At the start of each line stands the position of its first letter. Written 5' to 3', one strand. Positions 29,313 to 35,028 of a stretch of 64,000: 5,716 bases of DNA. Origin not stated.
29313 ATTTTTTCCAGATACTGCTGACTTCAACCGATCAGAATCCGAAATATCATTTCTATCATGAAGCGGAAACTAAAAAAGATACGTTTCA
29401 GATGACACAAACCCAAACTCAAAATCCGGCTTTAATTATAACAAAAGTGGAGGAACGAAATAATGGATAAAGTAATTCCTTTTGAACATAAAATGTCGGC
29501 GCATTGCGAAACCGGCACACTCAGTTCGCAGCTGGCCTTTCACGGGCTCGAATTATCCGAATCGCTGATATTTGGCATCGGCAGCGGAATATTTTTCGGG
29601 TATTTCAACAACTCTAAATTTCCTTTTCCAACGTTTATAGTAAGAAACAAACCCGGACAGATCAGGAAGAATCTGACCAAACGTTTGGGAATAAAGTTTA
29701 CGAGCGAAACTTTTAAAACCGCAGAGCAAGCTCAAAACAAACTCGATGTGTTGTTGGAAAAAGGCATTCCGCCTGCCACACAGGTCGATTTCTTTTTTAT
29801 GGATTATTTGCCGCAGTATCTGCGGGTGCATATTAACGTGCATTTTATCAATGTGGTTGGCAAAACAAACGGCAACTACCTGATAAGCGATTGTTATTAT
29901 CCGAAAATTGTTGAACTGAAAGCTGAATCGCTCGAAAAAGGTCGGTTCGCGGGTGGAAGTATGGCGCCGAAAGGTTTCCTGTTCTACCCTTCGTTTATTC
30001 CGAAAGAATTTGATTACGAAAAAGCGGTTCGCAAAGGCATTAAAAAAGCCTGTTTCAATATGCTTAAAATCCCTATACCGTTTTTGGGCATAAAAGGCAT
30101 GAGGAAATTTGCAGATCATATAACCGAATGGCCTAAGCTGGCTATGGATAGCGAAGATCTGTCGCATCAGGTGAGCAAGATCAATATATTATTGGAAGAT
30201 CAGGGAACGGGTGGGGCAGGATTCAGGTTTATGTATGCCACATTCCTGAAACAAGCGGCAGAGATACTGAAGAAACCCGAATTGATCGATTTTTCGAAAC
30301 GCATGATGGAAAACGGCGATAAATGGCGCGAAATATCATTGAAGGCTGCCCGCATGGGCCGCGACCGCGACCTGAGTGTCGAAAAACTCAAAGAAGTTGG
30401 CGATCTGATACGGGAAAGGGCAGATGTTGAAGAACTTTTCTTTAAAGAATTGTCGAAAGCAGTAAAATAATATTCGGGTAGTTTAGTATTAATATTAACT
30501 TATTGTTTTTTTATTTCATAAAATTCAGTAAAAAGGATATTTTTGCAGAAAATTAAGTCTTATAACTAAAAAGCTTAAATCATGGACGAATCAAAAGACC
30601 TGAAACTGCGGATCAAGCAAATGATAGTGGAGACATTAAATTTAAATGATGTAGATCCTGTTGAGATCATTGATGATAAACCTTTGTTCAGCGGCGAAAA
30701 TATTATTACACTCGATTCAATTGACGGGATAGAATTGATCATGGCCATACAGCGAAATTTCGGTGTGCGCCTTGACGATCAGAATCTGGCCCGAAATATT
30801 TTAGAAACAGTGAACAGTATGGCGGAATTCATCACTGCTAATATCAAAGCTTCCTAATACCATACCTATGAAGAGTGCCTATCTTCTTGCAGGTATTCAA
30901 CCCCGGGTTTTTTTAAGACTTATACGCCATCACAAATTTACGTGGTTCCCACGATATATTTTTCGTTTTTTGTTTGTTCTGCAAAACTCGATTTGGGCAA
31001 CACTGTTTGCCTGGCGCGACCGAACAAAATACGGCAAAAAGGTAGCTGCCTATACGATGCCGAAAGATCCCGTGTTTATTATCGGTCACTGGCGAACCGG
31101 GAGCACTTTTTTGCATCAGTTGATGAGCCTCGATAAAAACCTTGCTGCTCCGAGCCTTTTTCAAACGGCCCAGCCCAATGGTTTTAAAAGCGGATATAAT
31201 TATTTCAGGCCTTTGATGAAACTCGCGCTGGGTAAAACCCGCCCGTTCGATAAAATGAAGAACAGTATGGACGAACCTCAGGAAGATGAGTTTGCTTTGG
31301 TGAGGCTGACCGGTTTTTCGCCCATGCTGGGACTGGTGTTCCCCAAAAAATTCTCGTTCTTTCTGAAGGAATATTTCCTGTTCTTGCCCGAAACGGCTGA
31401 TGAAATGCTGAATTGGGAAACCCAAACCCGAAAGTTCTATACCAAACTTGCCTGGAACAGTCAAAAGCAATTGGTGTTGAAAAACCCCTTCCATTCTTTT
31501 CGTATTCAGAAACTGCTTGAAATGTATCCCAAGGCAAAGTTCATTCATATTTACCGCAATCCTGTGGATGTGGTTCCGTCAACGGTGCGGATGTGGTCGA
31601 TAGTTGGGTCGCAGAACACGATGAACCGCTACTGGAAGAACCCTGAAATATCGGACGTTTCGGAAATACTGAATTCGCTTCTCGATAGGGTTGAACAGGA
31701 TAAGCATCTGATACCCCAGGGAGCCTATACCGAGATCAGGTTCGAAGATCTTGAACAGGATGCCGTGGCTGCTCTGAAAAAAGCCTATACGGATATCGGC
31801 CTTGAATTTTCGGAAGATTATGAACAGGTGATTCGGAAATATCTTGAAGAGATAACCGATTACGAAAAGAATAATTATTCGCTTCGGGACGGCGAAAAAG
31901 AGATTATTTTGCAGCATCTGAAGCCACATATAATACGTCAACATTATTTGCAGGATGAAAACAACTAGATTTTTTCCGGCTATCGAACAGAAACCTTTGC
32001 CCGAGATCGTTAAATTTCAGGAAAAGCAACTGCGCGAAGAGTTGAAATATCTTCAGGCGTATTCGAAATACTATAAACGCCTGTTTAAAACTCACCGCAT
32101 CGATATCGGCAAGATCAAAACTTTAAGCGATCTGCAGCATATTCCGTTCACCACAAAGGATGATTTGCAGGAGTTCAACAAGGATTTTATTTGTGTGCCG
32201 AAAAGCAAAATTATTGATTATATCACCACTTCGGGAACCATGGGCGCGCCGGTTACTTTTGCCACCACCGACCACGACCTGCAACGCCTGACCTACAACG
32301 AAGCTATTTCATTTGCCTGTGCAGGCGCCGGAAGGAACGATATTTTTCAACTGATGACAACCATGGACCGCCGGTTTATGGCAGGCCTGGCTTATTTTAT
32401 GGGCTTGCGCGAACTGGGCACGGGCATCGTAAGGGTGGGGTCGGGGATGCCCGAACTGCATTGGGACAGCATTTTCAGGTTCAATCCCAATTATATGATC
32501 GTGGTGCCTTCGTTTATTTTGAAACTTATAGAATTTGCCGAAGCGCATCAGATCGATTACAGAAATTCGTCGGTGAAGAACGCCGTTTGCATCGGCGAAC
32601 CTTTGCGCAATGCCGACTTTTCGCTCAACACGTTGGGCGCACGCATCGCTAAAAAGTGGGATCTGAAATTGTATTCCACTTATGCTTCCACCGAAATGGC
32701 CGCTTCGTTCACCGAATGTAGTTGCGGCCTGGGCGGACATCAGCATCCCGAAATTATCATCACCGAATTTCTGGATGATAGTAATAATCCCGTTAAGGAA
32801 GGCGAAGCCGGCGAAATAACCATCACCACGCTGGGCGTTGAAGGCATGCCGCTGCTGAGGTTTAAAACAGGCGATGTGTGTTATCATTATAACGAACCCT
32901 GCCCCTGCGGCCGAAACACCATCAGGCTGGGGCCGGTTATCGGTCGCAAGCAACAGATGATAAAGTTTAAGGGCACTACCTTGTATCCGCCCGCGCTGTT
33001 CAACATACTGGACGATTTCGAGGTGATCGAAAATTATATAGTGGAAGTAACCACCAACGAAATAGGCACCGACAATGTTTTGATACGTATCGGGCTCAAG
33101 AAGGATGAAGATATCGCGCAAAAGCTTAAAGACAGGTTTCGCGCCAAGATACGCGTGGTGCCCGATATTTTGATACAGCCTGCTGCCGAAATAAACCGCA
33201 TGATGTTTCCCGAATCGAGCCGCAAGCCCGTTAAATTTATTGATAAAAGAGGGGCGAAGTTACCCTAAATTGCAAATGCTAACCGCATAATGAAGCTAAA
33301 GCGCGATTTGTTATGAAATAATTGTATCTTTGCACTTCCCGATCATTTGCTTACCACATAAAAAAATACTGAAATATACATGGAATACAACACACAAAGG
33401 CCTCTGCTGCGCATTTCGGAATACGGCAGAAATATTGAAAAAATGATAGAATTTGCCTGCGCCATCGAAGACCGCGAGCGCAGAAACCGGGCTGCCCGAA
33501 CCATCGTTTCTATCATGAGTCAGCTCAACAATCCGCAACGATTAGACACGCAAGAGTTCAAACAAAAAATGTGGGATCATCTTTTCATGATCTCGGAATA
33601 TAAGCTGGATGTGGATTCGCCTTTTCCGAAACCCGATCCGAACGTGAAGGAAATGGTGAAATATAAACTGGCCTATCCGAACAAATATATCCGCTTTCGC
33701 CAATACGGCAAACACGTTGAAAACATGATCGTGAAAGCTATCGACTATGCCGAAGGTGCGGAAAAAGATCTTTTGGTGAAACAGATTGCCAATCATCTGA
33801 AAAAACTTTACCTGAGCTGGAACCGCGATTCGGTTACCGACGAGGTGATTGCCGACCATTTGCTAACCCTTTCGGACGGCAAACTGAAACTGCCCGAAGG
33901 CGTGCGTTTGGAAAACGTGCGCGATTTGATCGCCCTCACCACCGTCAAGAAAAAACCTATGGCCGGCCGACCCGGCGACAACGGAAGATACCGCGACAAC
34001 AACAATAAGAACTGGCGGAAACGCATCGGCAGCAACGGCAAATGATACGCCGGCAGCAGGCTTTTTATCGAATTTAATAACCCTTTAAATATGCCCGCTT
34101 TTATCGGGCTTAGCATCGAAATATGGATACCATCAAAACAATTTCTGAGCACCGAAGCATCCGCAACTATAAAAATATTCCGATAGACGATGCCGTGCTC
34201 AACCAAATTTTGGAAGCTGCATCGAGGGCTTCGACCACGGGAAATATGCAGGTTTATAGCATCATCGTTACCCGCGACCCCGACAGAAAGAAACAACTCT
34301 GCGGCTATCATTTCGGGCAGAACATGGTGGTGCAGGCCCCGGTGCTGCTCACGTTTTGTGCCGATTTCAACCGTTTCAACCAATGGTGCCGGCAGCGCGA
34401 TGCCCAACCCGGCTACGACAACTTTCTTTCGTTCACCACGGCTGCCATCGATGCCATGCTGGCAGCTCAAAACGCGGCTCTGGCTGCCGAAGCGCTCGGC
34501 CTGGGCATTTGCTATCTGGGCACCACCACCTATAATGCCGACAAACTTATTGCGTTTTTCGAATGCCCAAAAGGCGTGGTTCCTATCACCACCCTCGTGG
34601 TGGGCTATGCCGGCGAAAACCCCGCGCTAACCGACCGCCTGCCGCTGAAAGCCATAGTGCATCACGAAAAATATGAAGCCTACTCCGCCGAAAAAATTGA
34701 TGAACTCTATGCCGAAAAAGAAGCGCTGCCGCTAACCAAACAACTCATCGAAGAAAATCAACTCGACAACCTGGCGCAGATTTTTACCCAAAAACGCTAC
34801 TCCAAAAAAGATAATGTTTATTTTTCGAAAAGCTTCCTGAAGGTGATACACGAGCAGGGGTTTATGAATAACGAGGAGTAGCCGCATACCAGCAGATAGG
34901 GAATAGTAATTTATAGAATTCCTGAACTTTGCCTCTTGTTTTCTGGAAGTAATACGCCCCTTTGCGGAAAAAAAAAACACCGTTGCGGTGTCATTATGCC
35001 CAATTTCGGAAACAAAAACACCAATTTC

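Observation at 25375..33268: Orphan carrier-protein-dependent cluster: GT, ABC-2 exporter, HTH-like protein, BtrH-like protein, stand-alone ACP, sulfotransferase and PaaK/CapK-type ligase, with no PKS/NRPS core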

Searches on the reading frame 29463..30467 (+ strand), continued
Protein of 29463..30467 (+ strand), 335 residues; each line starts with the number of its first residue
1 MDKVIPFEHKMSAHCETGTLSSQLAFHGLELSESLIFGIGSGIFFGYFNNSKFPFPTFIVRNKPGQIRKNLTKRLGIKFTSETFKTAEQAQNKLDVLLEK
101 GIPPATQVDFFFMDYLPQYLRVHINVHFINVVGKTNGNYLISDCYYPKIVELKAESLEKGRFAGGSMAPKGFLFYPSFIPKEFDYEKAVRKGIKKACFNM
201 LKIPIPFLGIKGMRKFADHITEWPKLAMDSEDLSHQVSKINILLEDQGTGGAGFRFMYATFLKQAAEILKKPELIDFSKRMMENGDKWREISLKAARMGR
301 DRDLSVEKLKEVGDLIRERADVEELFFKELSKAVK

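Call 56: fold_search(model_id=the predicted structure, library=pdb)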
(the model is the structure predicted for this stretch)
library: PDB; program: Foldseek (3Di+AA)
matches with E <= 10: 547; with E <= 0.001: 21
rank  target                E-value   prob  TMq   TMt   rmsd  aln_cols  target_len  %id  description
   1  9quz                  6.6e-11  1.00  0.68  0.73   4.9       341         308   14  Crystal structure of CtaG from Ruminiclostridium cellulolyticum (P2(1)-small) (released 2025-10-01)
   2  9qvo                  7.6e-11  1.00  0.68  0.74   4.7       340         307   14  Crystal structure of the CtaG_H128A variant from Ruminiclostridium cellulolyticum (P2(1)-small) (released 2025-10-01)
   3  9qvl                  8.8e-11  1.00  0.70  0.74   5.1       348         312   13  Crystal structure of the CtaG_C11A variant from Ruminiclostridium cellulolyticum (P2(1)2(1)2(1)-small) (released 2025-10-01)
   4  9qvs                  9.7e-11  1.00  0.66  0.71   5.2       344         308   14  Crystal structure of the CtaG_D144N variant from Ruminiclostridium cellulolyticum (P2(1)-small) (released 2025-10-01)
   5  9qvj_A                1.0e-10  1.00  0.69  0.74   4.6       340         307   14  Crystal structure of CtaG from Ruminiclostridium cellulolyticum (P2(1)-medium) (released 2025-10-01)
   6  9qvp_A                1.2e-10  1.00  0.68  0.74   4.8       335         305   14  Crystal structure of the CtaG_H128A variant from Ruminiclostridium cellulolyticum (P2(1)2(1)2(1)-medium) (released 2025-10-01)
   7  9qvk                  1.8e-10  1.00  0.68  0.74   4.8       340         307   14  Crystal structure of the CtaG_C11A variant from Ruminiclostridium cellulolyticum (P2(1)-small) (released 2025-10-01)
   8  8gs1_B                2.3e-10  1.00  0.66  0.66   5.7       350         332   15  Crystal structure of AziU2-U3 complex from Streptomyces sahachiroi NRRL2485 (released 2023-09-06)
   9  8gs1_D                2.5e-10  1.00  0.64  0.64   5.9       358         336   16  Crystal structure of AziU2-U3 complex from Streptomyces sahachiroi NRRL2485 (released 2023-09-06)
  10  9qvq_B                3.6e-10  1.00  0.67  0.73   4.8       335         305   15  Crystal structure of the CtaG_H128A variant from Ruminiclostridium cellulolyticum in complex with PHBA (P2(1)-medium) (released 2025-10-01)
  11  7wuw_C                3.9e-10  1.00  0.64  0.64   5.8       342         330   15  Crystal structure of AziU3/U2 from Streptomyces sahachiroi (released 2022-09-07)
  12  7yn1_A                7.2e-07  1.00  0.63  0.62   6.1       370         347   12  Crystal structure of selenomethionine labeled CcbD (released 2023-08-02)
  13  9dks_A                9.2e-07  1.00  0.65  0.63   5.9       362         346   12  Crystal structure of CcbD C19S mutant complexed with single PCP domain of CcbZ (released 2025-09-17)
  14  7yn1_B                9.7e-07  1.00  0.65  0.63   5.9       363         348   11  Crystal structure of selenomethionine labeled CcbD (released 2023-08-02)
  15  9dkr_B                1.1e-06  1.00  0.60  0.59   6.4       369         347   12  Crystal structure of CcbD complexed with PCP domain of CcbZ (released 2025-10-01)
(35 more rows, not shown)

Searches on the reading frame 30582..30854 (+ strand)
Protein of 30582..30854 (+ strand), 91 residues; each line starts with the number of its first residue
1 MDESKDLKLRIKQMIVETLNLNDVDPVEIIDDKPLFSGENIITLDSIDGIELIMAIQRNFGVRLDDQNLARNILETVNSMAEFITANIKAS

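Call 4: search_protein_families(library=pfam, proteins=[window:30582-30854:+], max_evalue=0.01)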
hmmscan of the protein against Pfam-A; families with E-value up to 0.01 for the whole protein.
window:30582-30854:+ (91 aa): 1 family
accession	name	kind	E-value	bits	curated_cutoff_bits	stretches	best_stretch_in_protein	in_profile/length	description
PF00550.31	PP-binding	-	1.1e-06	29.3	20.8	1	11-84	3-67/67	Phosphopantetheine attachment site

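Call 5: search_protein_families(library=ncbifam, proteins=[window:30582-30854:+], max_evalue=0.01)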
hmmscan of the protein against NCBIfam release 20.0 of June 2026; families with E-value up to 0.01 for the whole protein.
window:30582-30854:+ (91 aa): 13 families
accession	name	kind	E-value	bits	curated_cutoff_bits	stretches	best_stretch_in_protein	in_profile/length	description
NF006617.0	PRK09184.1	subfamily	1.3e-13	50.7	70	1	4-87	11-93/96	phosphopantetheine-binding protein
NF002151.0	PRK00982.1-5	equivalog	9.4e-08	32.1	92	1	6-87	3-76/78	acyl carrier protein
TIGR00517.1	acyl_carrier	equivalog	1.9e-07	30.9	70.45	1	9-87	6-76/77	acyl carrier protein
NF002148.0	PRK00982.1-2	subfamily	1.9e-07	30.8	71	1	6-87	4-77/79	acyl carrier protein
NF002149.0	PRK00982.1-3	equivalog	3.8e-07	30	106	1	6-88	3-77/78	acyl carrier protein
NF005480.0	PRK07081.1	equivalog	2e-06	27.6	72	1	11-86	5-75/83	acyl carrier protein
NF052616.1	ACP_for_OlsHI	equivalog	3.2e-06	27.4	130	1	7-87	4-80/83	ornithine lipid biosynthesis acyl carrier protein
NF058660.1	cispen_ACP_AmcB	equivalog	3.4e-06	27.1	80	1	10-86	5-77/80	cispentacin biosynthesis acyl carrier protein AmcB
NF005798.0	PRK07639.1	equivalog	6.8e-05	23.2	100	1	7-86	6-80/91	petrobactin biosynthesis protein AsbD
NF002150.0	PRK00982.1-4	subfamily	9.7e-05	22.5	66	1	10-87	9-78/80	acyl carrier protein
NF003757.0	PRK05350.1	equivalog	0.00012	22.2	65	1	9-81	9-77/83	acyl carrier protein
NF003464.0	PRK05087.1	equivalog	0.00073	19.5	68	1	13-84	5-74/78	D-alanine--poly(phosphoribitol) ligase subunit DltC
NF002147.0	PRK00982.1-1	equivalog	0.00094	19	84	1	24-86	22-79/83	acyl carrier protein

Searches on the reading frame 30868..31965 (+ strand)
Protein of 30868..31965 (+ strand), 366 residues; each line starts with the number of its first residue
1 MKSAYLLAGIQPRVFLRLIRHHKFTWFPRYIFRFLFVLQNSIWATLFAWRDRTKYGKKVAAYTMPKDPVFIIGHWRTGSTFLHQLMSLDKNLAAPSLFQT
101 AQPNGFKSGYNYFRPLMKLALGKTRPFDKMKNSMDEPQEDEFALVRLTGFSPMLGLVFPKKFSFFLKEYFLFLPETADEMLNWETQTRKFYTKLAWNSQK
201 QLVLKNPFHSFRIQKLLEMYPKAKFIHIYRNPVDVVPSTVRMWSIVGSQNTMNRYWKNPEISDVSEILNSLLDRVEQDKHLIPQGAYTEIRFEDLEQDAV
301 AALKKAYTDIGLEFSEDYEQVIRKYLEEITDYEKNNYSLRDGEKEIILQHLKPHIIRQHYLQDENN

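Call 4: search_protein_families(library=pfam, proteins=[window:30868-31965:+], max_evalue=0.01)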
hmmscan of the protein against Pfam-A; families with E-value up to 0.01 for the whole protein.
window:30868-31965:+ (366 aa): 3 families
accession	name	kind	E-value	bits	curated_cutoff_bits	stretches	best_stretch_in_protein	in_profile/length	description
PF13469.12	Sulfotransfer_3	-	8.3e-30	105.1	27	1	68-316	1-216/216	Sulfotransferase family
PF00685.33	Sulfotransfer_1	-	1.6e-10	41.3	22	1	67-339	2-206/255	Sulfotransferase domain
PF17784.7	Sulfotransfer_4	-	0.0014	19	22.8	1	211-278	79-150/215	Sulfotransferase domain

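Call 5: search_protein_families(library=ncbifam, proteins=[window:30868-31965:+], max_evalue=0.01)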
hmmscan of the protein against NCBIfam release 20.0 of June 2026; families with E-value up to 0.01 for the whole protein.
window:30868-31965:+ (366 aa): 0 families

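Call 45: search_solved_structures(query=window:30868-31965:+, max_evalue=0.01)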
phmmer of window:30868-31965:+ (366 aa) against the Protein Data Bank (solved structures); distinct sequences matched with E-value up to 0.01: 2.
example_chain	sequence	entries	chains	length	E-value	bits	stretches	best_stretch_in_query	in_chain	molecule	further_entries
2zq5_A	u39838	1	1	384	1.1e-07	34.6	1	197-341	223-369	Putative uncharacterized protein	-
2z6v_A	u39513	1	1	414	0.00039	22.9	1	168-249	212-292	Putative uncharacterized protein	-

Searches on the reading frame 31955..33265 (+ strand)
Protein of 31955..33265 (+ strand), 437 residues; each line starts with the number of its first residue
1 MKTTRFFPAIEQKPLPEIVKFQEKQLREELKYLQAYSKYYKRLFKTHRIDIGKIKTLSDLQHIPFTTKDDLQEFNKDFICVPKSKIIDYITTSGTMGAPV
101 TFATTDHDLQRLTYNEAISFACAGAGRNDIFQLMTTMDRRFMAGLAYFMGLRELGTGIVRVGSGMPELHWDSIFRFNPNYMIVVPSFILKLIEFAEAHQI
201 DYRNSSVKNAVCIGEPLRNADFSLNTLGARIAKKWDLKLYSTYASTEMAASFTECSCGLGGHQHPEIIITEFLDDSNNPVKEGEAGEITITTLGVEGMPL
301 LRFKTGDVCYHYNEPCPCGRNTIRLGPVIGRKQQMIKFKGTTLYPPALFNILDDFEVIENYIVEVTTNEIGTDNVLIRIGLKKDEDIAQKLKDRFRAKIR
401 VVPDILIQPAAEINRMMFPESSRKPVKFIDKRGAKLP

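Call 4: search_protein_families(library=pfam, proteins=[window:31955-33265:+], max_evalue=0.01)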
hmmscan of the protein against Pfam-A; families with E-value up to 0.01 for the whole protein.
window:31955-33265:+ (437 aa): 2 families
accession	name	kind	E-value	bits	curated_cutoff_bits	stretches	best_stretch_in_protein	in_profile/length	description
PF00501.34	AMP-binding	-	1.7e-09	37.4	29.9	1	80-292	158-376/384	AMP-binding enzyme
PF14535.12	AMP-binding_C_2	-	0.0025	18.4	25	1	340-432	1-96/96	AMP-binding enzyme C-terminal domain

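Call 5: search_protein_families(library=ncbifam, proteins=[window:31955-33265:+], max_evalue=0.01)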
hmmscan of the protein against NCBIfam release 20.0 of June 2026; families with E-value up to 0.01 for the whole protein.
window:31955-33265:+ (437 aa): 10 families
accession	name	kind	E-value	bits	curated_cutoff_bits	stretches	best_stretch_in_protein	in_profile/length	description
NF053551.1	FlxY_rubin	equivalog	1.3e-214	712.7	520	1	11-432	2-424/424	flexirubin biosynthesis putative acyl-CoA ligase FlxY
NF045666.1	DVU1553_fam_AMP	equivalog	1.9e-48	165.3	300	1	17-331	22-330/331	DVU_1553 family AMP-dependent CoA ligase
NF041878.1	paak_haloarch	equivalog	4.8e-47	160.5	700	1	11-414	6-413/427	phenylacetate--CoA ligase PaaK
TIGR02155.1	PA_CoA_ligase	equivalog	5.5e-42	143.8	646.3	1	11-405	1-400/422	phenylacetate--CoA ligase PaaK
TIGR03335.1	F390_ftsA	equivalog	1.8e-22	79.7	458.7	1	8-325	4-323/445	coenzyme F390 synthetase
NF041217.1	BagE_FevW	exception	4.9e-11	42.2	800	1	53-334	37-313/424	bagremycin/ferroverdin synthetase BagE/FevW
TIGR02304.1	aden_form_hyp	equivalog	1.1e-06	27.9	251.9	1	176-339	186-333/430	F390 synthetase-related protein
NF009071.0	PRK12406.1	subfamily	2.2e-05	23.1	701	1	87-293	156-359/510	acyl-CoA synthetase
TIGR01733.1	AA-adenyl-dom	subfamily_domain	0.0013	17.6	317.4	1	84-295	120-329/409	amino acid adenylation domain-containing protein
NF004837.0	PRK06187.1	subfamily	0.0013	17.1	476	0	66-251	152-326/531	long-chain-fatty-acid--CoA ligase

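Call 46: search_solved_structures(query=window:31955-33265:+, max_evalue=1e-10)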
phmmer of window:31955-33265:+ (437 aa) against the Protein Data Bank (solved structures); distinct sequences matched with E-value up to 1e-10: 5.
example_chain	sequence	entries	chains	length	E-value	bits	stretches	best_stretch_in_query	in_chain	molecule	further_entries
4r1l_A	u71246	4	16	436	3.6e-43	150.9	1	19-433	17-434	Phenylacetate-coenzyme A ligase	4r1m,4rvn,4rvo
2y27_A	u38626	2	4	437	1.2e-27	99.9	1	10-350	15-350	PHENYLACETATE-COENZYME A LIGASE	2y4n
2y4o_A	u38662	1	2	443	8.4e-27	97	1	10-361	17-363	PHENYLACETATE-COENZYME A LIGASE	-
6hdw_A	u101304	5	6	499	6.4e-22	80.9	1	6-382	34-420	2-hydroxyisobutyryl-CoA synthetase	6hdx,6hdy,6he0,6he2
9s3l_A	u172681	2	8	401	5.2e-18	68.1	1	44-379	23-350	Phenylacetate-CoA ligase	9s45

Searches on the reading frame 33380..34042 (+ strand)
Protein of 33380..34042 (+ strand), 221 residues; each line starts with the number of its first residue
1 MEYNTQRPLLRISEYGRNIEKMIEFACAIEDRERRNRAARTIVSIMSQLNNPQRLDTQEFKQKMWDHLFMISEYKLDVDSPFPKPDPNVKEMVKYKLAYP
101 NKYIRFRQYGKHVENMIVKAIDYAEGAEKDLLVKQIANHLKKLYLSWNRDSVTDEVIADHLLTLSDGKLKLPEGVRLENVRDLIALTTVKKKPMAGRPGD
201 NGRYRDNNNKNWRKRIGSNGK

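Call 4: search_protein_families(library=pfam, proteins=[window:33380-34042:+], max_evalue=0.01)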
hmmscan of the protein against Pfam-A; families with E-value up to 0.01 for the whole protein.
window:33380-34042:+ (221 aa): 1 family
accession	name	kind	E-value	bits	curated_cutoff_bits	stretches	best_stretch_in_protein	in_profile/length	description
PF14123.11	DUF4290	-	2.6e-61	206.6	27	1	1-172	1-171/174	Domain of unknown function (DUF4290)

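Call 5: search_protein_families(library=ncbifam, proteins=[window:33380-34042:+], max_evalue=0.01)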
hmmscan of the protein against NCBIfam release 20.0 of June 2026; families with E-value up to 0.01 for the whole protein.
window:33380-34042:+ (221 aa): 0 families

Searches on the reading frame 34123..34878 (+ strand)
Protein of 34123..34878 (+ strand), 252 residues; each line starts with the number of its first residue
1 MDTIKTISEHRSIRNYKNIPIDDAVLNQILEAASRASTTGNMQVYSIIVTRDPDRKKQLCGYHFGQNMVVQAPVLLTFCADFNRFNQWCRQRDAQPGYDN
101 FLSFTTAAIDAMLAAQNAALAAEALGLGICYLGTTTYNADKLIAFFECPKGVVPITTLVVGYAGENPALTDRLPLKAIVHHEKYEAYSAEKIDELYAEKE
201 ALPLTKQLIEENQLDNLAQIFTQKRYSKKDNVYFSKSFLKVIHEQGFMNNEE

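Call 4: search_protein_families(library=pfam, proteins=[window:34123-34878:+], max_evalue=0.01)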
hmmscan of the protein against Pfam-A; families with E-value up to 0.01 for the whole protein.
window:34123-34878:+ (252 aa): 2 families
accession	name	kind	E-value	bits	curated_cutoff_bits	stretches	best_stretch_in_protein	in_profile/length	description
PF00881.29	Nitroreductase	-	1.9e-18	67.7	23.5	1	7-162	1-167/167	Nitroreductase family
PF14512.11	TM1586_NiRdase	-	1.3e-07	31.9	27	0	116-183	89-153/215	Putative TM nitroreductase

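Call 5: search_protein_families(library=ncbifam, proteins=[window:34123-34878:+], max_evalue=0.01)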
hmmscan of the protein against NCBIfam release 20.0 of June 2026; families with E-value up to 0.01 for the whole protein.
window:34123-34878:+ (252 aa): 5 families
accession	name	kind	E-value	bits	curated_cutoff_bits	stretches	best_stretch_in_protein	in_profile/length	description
NF008033.1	PRK10765.1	equivalog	6.1e-43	147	223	1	2-195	3-192/240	oxygen-insensitive NADPH nitroreductase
TIGR02476.1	BluB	equivalog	1.6e-12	47.2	150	1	5-61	11-67/205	5,6-dimethylbenzimidazole synthase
NF003768.0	PRK05365.1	equivalog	3.9e-09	36.3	152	1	8-174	19-189/200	malonic semialdehyde reductase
TIGR03553.1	F420_FbiB_CTERM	equivalog_domain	8.6e-07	28.9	249.55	1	71-172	89-184/194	F420 biosynthesis protein FbiB, C-terminal domain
NF009810.0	PRK13294.1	equivalog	1.5e-05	24.1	304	1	69-175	342-442/449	coenzyme F420-0:L-glutamate ligase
